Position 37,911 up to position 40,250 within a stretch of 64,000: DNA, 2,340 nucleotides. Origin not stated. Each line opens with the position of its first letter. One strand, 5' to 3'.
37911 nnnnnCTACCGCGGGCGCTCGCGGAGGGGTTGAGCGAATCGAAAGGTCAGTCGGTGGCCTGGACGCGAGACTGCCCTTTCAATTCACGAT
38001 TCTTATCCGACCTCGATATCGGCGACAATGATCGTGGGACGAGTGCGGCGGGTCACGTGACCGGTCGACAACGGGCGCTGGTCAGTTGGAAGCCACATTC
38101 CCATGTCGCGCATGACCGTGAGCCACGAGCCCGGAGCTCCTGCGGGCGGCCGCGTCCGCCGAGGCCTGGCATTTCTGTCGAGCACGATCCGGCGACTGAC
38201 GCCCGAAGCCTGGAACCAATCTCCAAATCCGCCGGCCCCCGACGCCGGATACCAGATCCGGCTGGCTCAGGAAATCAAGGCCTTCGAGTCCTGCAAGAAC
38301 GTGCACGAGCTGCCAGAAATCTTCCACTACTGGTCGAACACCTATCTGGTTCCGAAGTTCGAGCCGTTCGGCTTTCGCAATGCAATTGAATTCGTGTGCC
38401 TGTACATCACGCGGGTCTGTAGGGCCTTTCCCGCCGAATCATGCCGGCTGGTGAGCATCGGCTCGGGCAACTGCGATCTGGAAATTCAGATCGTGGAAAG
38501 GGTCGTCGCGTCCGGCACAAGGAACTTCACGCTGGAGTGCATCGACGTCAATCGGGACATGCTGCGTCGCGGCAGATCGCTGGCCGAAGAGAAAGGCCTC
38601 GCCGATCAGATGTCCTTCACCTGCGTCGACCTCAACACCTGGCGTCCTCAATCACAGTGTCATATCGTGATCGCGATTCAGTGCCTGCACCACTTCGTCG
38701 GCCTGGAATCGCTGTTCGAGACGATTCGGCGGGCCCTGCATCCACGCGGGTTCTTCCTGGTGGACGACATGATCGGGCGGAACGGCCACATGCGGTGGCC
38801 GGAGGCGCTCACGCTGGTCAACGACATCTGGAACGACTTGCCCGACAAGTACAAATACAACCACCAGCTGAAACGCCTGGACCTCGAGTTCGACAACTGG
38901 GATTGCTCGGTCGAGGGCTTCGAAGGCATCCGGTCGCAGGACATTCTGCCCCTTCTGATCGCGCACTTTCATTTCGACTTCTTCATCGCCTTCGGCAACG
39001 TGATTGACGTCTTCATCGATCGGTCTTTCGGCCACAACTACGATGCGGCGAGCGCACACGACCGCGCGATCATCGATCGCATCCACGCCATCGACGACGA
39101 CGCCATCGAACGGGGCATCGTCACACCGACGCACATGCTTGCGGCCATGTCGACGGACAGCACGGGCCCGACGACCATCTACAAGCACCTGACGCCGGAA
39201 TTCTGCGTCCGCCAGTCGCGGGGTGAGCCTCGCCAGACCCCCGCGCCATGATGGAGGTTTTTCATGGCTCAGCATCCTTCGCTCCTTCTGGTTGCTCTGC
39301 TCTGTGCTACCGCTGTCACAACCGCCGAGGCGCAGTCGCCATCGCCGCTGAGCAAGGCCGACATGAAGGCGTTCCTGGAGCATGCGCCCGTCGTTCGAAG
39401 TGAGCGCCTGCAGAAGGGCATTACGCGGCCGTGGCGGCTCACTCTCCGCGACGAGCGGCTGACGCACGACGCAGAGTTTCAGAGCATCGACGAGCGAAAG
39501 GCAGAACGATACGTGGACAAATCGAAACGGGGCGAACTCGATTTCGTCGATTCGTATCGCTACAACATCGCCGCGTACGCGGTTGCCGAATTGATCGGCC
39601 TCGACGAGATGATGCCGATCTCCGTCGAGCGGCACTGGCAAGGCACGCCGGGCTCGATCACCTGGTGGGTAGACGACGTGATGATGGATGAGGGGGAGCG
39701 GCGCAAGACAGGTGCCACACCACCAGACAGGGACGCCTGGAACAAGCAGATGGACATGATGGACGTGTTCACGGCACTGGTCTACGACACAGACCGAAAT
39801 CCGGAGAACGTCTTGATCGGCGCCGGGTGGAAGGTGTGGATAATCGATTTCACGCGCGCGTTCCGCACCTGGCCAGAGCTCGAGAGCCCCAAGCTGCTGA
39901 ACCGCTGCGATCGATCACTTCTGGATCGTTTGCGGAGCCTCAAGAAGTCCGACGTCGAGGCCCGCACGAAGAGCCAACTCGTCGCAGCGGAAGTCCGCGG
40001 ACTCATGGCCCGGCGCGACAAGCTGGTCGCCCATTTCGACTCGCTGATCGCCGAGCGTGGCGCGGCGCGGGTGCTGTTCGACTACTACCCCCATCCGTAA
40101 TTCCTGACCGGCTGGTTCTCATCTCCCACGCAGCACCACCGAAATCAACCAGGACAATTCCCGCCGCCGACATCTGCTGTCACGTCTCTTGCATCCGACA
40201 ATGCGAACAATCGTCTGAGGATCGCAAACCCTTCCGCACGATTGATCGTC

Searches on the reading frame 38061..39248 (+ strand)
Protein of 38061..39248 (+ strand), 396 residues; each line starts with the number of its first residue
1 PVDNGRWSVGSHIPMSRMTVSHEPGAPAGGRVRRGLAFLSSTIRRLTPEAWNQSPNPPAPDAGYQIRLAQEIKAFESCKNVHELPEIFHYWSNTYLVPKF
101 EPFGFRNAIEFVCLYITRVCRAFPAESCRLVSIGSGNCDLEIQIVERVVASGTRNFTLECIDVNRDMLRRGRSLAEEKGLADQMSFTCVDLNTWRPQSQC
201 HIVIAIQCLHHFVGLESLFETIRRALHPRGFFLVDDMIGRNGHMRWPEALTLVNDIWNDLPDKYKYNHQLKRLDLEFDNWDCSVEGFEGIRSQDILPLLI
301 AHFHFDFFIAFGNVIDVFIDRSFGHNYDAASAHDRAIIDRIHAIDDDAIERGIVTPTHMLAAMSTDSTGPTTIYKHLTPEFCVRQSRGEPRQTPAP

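Call 13: search_protein_families(library=pfam, proteins=[window:38061-39248:+], max_evalue=0.001)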
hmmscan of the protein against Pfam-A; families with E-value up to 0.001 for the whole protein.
window:38061-39248:+ (396 aa): 6 families
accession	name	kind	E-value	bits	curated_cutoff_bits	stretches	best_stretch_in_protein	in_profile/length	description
PF13649.12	Methyltransf_25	-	1.9e-08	35.3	27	1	133-230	4-97/97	Methyltransferase domain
PF13847.12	Methyltransf_31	-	3e-08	33.9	27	1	128-238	5-113/145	Methyltransferase domain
PF08242.18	Methyltransf_12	-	8.8e-07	30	30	1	133-232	3-98/98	Methyltransferase domain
PF08241.18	Methyltransf_11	-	4.8e-06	27.6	21.2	1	157-233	20-94/95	Methyltransferase domain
PF13489.12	Methyltransf_23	-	3.1e-05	24.2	27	1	125-237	21-119/164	Methyltransferase domain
PF13679.12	Methyltransf_32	-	0.00078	19.9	27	0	115-210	12-109/143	Methyltransferase domain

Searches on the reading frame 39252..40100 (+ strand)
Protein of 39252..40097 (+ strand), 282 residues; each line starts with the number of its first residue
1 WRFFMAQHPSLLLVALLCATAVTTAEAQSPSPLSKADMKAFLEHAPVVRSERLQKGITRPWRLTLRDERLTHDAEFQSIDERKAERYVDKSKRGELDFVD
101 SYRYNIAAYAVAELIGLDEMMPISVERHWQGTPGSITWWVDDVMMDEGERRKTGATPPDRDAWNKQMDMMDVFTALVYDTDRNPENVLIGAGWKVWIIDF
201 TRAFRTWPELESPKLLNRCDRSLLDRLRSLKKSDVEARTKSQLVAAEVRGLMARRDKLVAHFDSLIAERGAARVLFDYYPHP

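Call 12: find_encoding_contigs(protein=window:39264-40100:+, flank=10000, max_places=10)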
Protein window:39264-40100:+ (278 aa): 2 contigs read that carry it; 1 place shown.
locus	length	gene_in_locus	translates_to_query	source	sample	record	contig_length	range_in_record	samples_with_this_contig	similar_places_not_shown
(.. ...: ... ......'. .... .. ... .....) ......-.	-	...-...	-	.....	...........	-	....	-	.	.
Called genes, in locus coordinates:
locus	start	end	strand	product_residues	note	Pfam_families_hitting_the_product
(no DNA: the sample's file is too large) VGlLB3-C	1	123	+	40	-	?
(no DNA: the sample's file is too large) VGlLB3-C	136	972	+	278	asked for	-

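Call 13: search_protein_families(library=pfam, proteins=[window:39252-40097:+], max_evalue=0.001)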
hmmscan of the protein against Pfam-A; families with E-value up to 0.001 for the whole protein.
window:39252-40097:+ (282 aa): 0 families
